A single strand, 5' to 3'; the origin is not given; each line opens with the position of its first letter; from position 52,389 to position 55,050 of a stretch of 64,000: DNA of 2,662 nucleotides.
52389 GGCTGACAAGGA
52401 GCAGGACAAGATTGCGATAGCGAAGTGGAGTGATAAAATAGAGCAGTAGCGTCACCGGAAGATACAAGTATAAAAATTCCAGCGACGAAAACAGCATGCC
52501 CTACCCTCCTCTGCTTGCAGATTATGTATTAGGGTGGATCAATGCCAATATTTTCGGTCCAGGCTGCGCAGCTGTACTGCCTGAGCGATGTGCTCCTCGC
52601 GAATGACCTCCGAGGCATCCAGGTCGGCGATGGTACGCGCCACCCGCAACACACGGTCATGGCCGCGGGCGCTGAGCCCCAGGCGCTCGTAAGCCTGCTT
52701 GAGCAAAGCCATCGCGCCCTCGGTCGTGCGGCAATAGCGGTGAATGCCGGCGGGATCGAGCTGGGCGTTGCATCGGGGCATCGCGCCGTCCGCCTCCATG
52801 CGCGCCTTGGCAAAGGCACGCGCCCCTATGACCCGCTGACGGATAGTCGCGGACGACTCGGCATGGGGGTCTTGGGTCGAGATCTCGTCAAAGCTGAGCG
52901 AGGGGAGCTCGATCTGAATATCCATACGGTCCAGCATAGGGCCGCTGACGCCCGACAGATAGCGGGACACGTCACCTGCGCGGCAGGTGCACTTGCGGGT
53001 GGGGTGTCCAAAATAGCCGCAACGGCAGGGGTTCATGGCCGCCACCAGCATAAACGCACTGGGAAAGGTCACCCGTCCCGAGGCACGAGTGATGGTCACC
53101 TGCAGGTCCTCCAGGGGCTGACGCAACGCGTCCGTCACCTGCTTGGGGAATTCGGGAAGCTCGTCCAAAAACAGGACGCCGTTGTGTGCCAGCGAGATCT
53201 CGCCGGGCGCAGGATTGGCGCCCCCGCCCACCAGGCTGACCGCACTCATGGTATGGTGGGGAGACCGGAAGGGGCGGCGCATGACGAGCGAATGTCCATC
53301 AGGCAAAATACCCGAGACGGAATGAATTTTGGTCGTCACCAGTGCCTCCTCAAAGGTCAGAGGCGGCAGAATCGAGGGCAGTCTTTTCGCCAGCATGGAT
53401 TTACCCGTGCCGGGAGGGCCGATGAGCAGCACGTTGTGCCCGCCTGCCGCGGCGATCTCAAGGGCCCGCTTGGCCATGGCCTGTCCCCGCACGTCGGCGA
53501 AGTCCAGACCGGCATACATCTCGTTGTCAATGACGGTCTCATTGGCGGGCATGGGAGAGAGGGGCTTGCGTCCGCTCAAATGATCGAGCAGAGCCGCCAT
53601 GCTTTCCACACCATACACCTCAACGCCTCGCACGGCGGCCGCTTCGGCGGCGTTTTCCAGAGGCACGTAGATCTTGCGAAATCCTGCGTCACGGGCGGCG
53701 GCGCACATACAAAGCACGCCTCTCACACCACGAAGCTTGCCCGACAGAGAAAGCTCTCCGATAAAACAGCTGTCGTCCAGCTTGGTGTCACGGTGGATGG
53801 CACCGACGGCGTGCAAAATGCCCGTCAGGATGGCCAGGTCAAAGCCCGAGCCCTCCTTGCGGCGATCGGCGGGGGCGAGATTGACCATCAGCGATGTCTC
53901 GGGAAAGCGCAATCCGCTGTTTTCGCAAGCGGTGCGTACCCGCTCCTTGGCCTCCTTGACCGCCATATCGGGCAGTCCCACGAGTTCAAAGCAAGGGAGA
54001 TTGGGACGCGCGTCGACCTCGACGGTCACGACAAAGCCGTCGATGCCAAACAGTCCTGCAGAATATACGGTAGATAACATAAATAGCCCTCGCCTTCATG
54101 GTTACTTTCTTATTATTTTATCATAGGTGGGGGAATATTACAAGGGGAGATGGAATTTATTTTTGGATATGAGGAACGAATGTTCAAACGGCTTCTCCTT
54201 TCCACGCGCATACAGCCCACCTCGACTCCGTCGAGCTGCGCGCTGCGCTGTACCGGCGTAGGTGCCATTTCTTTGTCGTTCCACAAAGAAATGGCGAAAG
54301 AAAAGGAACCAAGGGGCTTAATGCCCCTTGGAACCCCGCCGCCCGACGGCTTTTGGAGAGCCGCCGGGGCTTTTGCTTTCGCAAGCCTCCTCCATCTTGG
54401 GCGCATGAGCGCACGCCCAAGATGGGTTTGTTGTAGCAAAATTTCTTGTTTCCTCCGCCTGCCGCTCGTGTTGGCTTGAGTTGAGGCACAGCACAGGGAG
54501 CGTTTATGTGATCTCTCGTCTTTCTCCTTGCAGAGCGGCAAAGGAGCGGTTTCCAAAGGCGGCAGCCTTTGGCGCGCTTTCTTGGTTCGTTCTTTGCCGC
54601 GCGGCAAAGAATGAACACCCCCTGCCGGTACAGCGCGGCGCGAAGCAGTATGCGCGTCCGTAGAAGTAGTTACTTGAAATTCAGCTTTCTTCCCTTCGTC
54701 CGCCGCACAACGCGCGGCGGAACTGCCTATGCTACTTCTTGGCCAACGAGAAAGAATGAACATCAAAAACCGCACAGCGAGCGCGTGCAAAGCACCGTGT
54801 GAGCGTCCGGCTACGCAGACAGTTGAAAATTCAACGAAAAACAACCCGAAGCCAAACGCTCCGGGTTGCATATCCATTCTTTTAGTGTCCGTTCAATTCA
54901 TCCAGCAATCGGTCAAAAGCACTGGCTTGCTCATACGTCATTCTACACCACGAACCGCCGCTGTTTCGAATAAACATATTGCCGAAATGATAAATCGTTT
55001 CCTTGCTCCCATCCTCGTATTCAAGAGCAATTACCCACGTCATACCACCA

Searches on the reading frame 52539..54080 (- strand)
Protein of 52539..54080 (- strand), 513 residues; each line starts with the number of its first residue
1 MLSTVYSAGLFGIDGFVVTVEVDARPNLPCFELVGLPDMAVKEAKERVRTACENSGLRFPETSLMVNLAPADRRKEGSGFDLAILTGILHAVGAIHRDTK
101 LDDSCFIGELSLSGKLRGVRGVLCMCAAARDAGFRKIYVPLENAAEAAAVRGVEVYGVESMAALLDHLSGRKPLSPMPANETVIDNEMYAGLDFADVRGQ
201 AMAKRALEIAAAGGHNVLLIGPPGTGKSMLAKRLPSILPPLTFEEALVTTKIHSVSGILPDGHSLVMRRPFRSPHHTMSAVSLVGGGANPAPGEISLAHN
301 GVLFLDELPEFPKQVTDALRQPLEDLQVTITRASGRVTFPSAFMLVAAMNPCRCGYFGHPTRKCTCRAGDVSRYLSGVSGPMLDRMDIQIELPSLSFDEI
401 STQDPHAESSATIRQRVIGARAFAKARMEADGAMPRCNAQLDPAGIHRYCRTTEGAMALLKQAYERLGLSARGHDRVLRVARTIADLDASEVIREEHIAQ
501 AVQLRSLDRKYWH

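Call 60: search_protein_families(library=pfam, proteins=[window:52539-54080:-])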
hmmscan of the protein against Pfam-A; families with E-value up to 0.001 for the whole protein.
window:52539-54080:- (513 aa): 10 families
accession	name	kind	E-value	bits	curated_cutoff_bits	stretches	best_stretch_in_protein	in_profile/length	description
PF01078.27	Mg_chelatase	-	2.6e-92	308.3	20.3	1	193-398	1-205/207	Magnesium chelatase, subunit ChlI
PF13541.12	ChlI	-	3.3e-39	134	27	1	20-143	1-121/121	Subunit ChlI of Mg-chelatase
PF13335.12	Mg_chelatase_C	-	1.8e-30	105.8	26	1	408-505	2-94/94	Magnesium chelatase, subunit ChlI C-terminal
PF07728.20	AAA_5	-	2e-11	44.5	22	1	216-352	1-124/139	AAA domain (dynein-related subfamily)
PF00493.29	MCM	-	9.8e-09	35.1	23.3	1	292-356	114-178/224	MCM P-loop domain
PF00158.32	Sigma54_activat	-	5.5e-07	29.9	20.2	0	289-350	83-142/168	Sigma-54 interaction domain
PF05496.18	RuvB_N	-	7.5e-05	23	27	0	296-337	81-122/159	Holliday junction DNA helicase RuvB P-loop domain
PF13191.12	AAA_16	-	0.00018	22.5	32.6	1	205-236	14-46/167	AAA ATPase domain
PF00004.35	AAA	-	0.00019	22.3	21.2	0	217-314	1-72/131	ATPase family associated with various cellular activities (AAA)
PF20030.5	bpMoxR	-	0.00032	20.3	27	1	207-245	24-62/205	MoxR domain in the MoxR-vWA-beta-propeller ternary systems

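Call 71: find_homologous_proteins(query=window:52539-54080:-, max_evalue=1e-150)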
Query window:52539-54080:- (513 aa): 7165 proteins with E <= 1e-150 among 8000 candidates; the best 120 are listed.
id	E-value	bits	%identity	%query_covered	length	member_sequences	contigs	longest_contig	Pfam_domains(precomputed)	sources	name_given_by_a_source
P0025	0.0e+0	1045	91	100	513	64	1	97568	PF00158.33,PF13335.13,PF00493.30,PF07728.21,PF01078.28,PF13541.13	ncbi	-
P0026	0.0e+0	1033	88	100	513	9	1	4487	PF00158.33,PF13335.13,PF00493.30,PF07728.21,PF01078.28,PF13541.13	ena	-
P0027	0.0e+0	1021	88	100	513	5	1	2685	PF00158.33,PF13335.13,PF00493.30,PF07728.21,PF01078.28,PF13541.13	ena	-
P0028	0.0e+0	1021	89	100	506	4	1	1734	PF00158.33,PF13335.13,PF07728.21,PF01078.28,PF13541.13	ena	-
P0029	1.3e-298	1009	87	100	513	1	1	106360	PF00158.33,PF13335.13,PF00493.30,PF07728.21,PF01078.28,PF13541.13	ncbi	-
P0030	1.4e-297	1005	86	100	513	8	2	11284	PF00158.33,PF13335.13,PF00493.30,PF07728.21,PF01078.28,PF13541.13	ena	-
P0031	6.1e-296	1000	86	100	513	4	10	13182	PF00158.33,PF13335.13,PF05362.20,PF00493.30,PF07728.21,PF01078.28,PF13541.13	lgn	-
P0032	1.2e-290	982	86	100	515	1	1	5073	PF00158.33,PF13335.13,PF00493.30,PF07728.21,PF01078.28,PF13541.13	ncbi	-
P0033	6.5e-287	970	85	100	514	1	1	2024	PF00158.33,PF13335.13,PF00493.30,PF07728.21,PF01078.28,PF13541.13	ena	-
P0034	3.3e-278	941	82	100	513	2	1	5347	PF00158.33,PF13335.13,PF00493.30,PF07728.21,PF01078.28,PF13541.13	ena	-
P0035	4.3e-276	935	82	100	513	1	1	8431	PF00158.33,PF13335.13,PF00493.30,PF07728.21,PF01078.28,PF13541.13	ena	-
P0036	8.2e-261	884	77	100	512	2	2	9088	PF00158.33,PF13335.13,PF00493.30,PF07728.21,PF01078.28,PF13541.13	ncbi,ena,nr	ncbi:MAG: YifB family Mg chelatase-like AAA ATPase [Clostridia bacterium]|nr:YifB family Mg chelatas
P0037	4.0e-251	852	73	100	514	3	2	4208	PF00158.33,PF13335.13,PF00493.30,PF07728.21,PF01078.28,PF13541.13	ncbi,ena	-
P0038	7.9e-251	851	75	100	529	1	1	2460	PF00158.33,PF13335.13,PF00493.30,PF07728.21,PF01078.28,PF13541.13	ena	-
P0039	9.1e-249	844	73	100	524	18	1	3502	PF00158.33,PF13335.13,PF00493.30,PF07728.21,PF01078.28,PF13541.13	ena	-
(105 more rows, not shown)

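Call 72: find_encoding_contigs(protein=P0025, flank=10000, max_places=2)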
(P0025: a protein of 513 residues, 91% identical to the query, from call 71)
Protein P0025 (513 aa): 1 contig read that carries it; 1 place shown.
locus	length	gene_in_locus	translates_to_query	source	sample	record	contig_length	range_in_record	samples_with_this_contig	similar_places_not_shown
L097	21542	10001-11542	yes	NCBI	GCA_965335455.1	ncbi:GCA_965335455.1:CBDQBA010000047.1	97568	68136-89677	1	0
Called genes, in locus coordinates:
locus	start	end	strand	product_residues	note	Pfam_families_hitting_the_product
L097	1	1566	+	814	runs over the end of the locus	PF02463:SMC_N (faint), PF13476:AAA_23 (weak)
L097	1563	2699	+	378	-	PF22020:RlmL_1st, PF02926:THUMP, PF01170:UPF0020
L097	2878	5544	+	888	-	PF03781:FGE-sulfatase, PF01373:Glyco_hydro_14 (faint), PF02449:Glyco_hydro_42 (faint)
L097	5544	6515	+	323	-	PF00561:Abhydrolase_1 (weak), PF01738:DLH (faint), PF12146:Hydrolase_4 (faint), PF00326:Peptidase_S9 (faint)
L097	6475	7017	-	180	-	-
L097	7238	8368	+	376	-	PF00248:Aldo_ket_red, PF14697:Fer4_21 (faint), PF13746:Fer4_18 (faint), PF13183:Fer4_8 (weak), PF13187:Fer4_9, PF13534:Fer4_17 (weak)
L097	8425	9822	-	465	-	-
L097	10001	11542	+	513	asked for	PF13541:ChlI, PF00493:MCM (faint), PF01078:Mg_chelatase, PF00158:Sigma54_activat (faint), PF07728:AAA_5, PF13335:Mg_chelatase_C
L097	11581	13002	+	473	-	PF03062:MBOAT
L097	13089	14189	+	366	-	PF01545:Cation_efflux, PF16916:ZT_dimer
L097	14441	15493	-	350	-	PF13180:PDZ_2 (weak), PF17820:PDZ_6, PF05580:Peptidase_S55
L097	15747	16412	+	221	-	PF00702:Hydrolase, PF12710:HAD, PF13419:HAD_2, PF13242:Hydrolase_like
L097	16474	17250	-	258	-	PF14808:TMEM164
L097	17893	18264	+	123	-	PF14198:TnpV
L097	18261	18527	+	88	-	PF20648:DUF6809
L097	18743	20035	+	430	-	PF04326:SLFN_AlbA_2, PF13749:HATPase_c_4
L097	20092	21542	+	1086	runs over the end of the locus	PF00176:SNF2-rel_dom (weak), PF04851:ResIII (weak), PF00271:Helicase_C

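Call 73: find_encoding_contigs(protein=P0029, flank=10000, max_places=2)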
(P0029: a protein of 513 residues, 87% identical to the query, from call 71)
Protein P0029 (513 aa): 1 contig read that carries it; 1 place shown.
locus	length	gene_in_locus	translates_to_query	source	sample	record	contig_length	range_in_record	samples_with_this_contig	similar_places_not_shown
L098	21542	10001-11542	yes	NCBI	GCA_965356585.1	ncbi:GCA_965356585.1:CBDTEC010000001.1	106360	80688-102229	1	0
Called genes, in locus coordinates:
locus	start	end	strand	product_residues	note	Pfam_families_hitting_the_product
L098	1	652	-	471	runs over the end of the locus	PF01183:Glyco_hydro_25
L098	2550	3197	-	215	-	-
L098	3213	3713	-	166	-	-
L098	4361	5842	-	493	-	PF01336:tRNA_anti-codon, PF00152:tRNA-synt_2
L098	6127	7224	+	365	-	PF13303:PTS_EIIC_2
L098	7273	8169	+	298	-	PF02463:SMC_N (faint), PF13476:AAA_23 (weak), PF13304:AAA_21, PF13175:AAA_15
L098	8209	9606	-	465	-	-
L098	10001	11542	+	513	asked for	PF13541:ChlI, PF01078:Mg_chelatase, PF00158:Sigma54_activat (faint), PF00493:MCM (faint), PF07728:AAA_5, PF13335:Mg_chelatase_C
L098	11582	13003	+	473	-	PF03062:MBOAT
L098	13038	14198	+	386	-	PF01545:Cation_efflux, PF16916:ZT_dimer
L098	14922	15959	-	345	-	PF13180:PDZ_2, PF17820:PDZ_6 (weak), PF05580:Peptidase_S55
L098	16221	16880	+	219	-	PF00702:Hydrolase, PF12710:HAD, PF13419:HAD_2, PF13242:Hydrolase_like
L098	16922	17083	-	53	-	PF12669:FeoB_associated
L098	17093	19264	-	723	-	PF01926:MMR_HSR1, PF02421:FeoB_N, PF17910:FeoB_Cyto, PF07670:Gate, PF07664:FeoB_C, PF07670:Gate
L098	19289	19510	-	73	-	PF04023:FeoA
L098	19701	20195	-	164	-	PF16112:DUF4830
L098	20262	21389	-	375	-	PF01098:FTSW_RODA_SPOVE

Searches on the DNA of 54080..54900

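Call 11: search_rna_families(source=window, start=54080, end=54900, threshold=evalue, max_evalue=10)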
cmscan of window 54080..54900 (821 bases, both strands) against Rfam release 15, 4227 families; matches with E-value up to 10: 4.
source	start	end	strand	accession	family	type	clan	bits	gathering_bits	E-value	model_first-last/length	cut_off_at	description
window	54301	54397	+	RF01812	Pxr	Gene; sRNA;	-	23.4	80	0.097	1-109/109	no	Pxr regulatory sRNA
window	54334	54385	-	RF02067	STnc310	Gene; sRNA;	-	16.2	40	3.7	1-61/61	no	Salmonella enterica sRNA STnc310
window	54261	54310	-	RF00830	mir-74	Gene; miRNA;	CL00090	14.8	57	5.2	14-67/80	no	mir-74 microRNA precursor family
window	54307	54414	-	RF02766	Ysr49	Gene; sRNA;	-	13.7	95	7.9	1-124/124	no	Yersinia sRNA 49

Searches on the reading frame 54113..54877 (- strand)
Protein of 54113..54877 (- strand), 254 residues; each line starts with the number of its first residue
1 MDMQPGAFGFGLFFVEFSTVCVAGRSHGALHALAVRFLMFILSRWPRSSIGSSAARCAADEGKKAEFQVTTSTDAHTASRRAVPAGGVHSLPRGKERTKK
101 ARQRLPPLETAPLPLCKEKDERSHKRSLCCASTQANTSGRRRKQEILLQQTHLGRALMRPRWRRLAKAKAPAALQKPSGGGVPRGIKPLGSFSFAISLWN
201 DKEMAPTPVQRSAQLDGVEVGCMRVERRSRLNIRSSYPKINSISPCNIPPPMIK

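Call 25: find_homologous_proteins(query=window:54113-54877:-, max_evalue=0.001)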
Query window:54113-54877:- (254 aa): 20 proteins with E <= 0.001 among 812 candidates.
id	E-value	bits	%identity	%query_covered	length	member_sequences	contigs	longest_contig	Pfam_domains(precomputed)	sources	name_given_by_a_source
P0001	5.3e-166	568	100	100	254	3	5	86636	-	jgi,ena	-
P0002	1.4e-49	187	63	43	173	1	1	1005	-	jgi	-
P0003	2.2e-44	170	79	31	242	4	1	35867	-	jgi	-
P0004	2.1e-42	163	73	41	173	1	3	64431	-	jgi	-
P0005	2.0e-39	154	68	39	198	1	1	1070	-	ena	-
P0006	4.0e-22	97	75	27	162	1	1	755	-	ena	-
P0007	1.7e-19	88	46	50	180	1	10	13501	-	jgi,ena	-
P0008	6.9e-19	86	54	24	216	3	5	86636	-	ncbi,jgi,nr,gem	ncbi:MAG: hypothetical protein E7625_02535 [Ruminococcaceae bacterium]|nr:hypothetical protein [Osci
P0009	1.4e-15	76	54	31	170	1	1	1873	-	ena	-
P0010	1.9e-10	59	49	33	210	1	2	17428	-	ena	-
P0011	3.4e-7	48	43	41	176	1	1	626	-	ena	-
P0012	3.9e-7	48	52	24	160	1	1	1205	-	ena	-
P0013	5.2e-6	44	61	16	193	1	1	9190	-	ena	-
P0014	7.9e-5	40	41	30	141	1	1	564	-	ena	-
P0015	1.1e-4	40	60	17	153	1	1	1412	-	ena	-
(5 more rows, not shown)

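Call 26: find_encoding_contigs(protein=P0004, flank=10000, max_places=4)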
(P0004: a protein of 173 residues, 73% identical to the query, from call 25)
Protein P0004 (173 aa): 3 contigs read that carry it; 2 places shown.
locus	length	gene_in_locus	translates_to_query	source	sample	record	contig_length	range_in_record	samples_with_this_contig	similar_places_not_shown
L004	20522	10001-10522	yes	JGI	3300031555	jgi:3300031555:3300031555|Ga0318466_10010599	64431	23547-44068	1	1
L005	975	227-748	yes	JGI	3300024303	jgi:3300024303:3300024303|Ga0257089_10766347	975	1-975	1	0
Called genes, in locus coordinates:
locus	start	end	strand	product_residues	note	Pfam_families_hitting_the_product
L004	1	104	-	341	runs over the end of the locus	PF04055:Radical_SAM, PF16199:Radical_SAM_C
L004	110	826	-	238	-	PF14622:Ribonucleas_3_3, PF00636:Ribonuclease_3, PF00035:dsrm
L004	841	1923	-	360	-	PF02504:FA_synthesis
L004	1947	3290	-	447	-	PF01134:GIDA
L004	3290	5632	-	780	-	PF01751:Toprim, PF01131:Topoisom_bac, PF01396:Zn_ribbon_Top1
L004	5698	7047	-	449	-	PF02481:DNA_processg_A, PF17782:WHD_DprA (weak)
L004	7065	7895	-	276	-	PF22435:MRM3-like_sub_bind, PF00588:SpoU_methylase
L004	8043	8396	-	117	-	PF00453:Ribosomal_L20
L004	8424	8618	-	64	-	PF01632:Ribosomal_L35p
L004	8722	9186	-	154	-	PF05198:IF3_N, PF00707:IF3_C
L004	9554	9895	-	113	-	-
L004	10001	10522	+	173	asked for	-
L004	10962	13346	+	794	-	PF02190:LON_substr_bdg, PF07728:AAA_5 (weak), PF20720:nSTAND3 (faint), PF00004:AAA, PF22667:Lon_lid, PF05362:Lon_C, PF13541:ChlI (weak)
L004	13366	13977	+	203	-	PF02421:FeoB_N, PF03193:RsgA_GTPase (faint), PF00350:Dynamin_N (faint), PF01926:MMR_HSR1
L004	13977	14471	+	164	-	PF00293:NUDIX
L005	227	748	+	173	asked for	-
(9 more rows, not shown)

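Call 27: find_encoding_contigs(protein=P0003, flank=10000, max_places=4)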
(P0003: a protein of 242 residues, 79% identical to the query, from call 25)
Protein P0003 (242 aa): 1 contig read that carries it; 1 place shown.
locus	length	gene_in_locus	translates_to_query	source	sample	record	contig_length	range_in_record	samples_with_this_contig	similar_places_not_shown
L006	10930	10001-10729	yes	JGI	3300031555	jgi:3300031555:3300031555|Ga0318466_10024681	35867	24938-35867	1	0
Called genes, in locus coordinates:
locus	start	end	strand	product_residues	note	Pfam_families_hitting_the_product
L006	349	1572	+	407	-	PF00579:tRNA-synt_1b, PF22421:SYY_C-terminal, PF01479:S4 (weak)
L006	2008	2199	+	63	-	-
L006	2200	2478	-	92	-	PF01084:Ribosomal_S18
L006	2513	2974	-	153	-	PF00436:SSB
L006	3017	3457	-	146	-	PF01250:Ribosomal_S6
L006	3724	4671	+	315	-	PF00753:Lactamase_B, PF12706:Lactamase_B_2 (weak)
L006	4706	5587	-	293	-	PF26351:DUF8091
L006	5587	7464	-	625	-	PF00664:ABC_membrane, PF00005:ABC_tran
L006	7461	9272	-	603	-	PF00664:ABC_membrane, PF02463:SMC_N (faint), PF00005:ABC_tran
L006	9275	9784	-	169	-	PF24034:DUF7343 (weak), PF01047:MarR, PF12802:MarR_2, PF13384:HTH_23 (faint), PF13412:HTH_24, PF13463:HTH_27 (weak), PF13545:HTH_Crp_2 (weak), PF22381:Staph_reg_Sar_Rot (weak), +1 more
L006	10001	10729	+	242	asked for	-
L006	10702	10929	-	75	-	?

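Call 28: find_encoding_contigs(protein=P0007, flank=10000, max_places=10)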
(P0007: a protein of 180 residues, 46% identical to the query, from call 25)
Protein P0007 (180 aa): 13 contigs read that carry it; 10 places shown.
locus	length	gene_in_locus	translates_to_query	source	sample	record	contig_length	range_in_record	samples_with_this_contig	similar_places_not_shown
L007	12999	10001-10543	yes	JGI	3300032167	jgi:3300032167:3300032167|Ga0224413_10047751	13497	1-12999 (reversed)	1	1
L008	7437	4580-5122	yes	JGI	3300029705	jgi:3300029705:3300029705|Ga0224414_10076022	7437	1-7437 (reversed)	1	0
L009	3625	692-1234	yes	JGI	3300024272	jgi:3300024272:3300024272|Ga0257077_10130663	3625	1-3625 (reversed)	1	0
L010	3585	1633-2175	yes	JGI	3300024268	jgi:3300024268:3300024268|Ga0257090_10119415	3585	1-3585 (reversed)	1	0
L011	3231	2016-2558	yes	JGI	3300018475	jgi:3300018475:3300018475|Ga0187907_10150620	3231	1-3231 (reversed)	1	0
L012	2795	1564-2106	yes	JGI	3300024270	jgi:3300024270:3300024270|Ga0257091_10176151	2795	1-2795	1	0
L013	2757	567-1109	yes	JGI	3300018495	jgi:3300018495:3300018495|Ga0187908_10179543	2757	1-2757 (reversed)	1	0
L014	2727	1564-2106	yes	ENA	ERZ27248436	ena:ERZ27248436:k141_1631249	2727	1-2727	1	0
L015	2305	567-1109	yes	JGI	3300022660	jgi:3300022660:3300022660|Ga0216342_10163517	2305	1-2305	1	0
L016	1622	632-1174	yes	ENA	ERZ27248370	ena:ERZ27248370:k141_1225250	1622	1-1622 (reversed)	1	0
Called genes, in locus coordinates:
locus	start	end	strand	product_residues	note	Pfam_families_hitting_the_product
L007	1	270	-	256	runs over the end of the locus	?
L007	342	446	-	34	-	-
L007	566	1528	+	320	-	PF20030:bpMoxR, PF00004:AAA (weak), PF07726:AAA_3, PF07728:AAA_5, PF17863:AAA_lid_2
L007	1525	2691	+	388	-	-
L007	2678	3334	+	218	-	-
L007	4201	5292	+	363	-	PF01628:HrcA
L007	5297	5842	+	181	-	PF01025:GrpE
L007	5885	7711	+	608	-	PF00012:HSP70, PF06723:MreB_Mbl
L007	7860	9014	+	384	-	PF00226:DnaJ, PF01556:DnaJ_C, PF00684:DnaJ_CXXCXGXG, PF27439:DnaJ_C_2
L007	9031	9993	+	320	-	PF06325:PrmA, PF05175:MTS, PF01135:PCMT, PF13489:Methyltransf_23, PF08241:Methyltransf_11 (weak), PF08242:Methyltransf_12 (weak), PF13649:Methyltransf_25, PF13847:Methyltransf_31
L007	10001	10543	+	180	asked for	-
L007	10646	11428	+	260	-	PF13306:LRR_5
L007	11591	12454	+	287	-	PF01116:F_bP_aldolase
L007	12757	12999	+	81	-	?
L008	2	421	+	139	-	?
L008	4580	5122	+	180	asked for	-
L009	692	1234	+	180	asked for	-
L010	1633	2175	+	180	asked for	-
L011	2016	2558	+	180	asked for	-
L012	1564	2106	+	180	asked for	-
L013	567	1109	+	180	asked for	-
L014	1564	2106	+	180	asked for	-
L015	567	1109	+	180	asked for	-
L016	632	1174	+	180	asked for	-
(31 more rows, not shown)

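Call 58: list_cluster_members(proteins=[P0008, P0001])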
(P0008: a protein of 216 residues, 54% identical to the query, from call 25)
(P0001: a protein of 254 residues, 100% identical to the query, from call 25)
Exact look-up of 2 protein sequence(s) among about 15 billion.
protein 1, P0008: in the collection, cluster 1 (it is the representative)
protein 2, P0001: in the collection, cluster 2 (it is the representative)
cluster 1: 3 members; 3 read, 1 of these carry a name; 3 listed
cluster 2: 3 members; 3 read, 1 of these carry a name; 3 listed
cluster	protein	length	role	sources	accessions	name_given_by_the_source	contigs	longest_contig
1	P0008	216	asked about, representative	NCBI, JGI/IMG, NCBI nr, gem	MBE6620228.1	MAG: hypothetical protein E7625_02535 [Ruminococcaceae bacterium] | hypothetical protein [Oscillospiraceae bacterium]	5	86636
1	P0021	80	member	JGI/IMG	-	-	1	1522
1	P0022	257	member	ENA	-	-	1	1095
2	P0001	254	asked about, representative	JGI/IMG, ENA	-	-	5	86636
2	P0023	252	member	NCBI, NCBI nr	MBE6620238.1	MAG: hypothetical protein E7625_02585 [Ruminococcaceae bacterium] | hypothetical protein [Oscillospiraceae bacterium]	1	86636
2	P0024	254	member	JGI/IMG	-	-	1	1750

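Call 60: search_protein_families(library=pfam, proteins=[window:54113-54877:-])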
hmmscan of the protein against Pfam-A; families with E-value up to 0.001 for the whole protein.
window:54113-54877:- (254 aa): 0 families
